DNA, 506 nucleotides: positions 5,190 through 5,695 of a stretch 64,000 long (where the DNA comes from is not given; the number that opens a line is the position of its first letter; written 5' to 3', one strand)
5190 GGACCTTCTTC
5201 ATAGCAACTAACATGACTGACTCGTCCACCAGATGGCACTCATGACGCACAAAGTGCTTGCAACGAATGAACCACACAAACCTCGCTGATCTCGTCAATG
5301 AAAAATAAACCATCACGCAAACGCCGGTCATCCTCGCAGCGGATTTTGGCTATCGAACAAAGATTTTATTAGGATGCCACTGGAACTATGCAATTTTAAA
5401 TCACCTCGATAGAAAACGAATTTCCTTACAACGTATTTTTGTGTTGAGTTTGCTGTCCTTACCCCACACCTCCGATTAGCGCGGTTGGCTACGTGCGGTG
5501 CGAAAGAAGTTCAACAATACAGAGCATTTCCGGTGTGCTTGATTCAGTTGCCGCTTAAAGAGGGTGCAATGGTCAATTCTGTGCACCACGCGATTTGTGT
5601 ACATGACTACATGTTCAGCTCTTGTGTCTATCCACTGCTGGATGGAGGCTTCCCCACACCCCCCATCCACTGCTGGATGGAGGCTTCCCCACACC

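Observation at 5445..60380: Conserved roughly 55-bp retroposon module present nine times, always in + orientation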

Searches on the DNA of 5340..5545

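Call 68: search_rna_families(source=window, start=5340, end=5545, threshold=evalue, max_evalue=10)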
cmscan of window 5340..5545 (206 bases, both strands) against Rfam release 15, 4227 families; matches with E-value up to 10: 4.
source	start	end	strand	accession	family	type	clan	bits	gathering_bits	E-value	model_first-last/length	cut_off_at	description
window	5512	5545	+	RF03523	mir-4703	Gene; miRNA;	-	16.2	88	0.93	1-34/61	3'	mir-4703 microRNA precursor family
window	5347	5415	-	RF00309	snosnR60_Z15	Gene; snRNA; snoRNA; CD-box;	CL00070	14.5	41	8.4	1-98/98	no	Small nucleolar RNA snR60/Z15/Z230/Z193/J17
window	5524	5544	-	RF01977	HOTAIRM1_3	Gene; lncRNA;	-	14.4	37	0.2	39-59/59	no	HOX antisense intergenic RNA myeloid 1 conserved region 3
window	5480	5510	+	RF01111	SBWMV2_UPD-PKk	Cis-reg;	-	13.3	35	5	1-21/21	no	Pseudoknot of upstream pseudoknot domain (UPD) of the 3'UTR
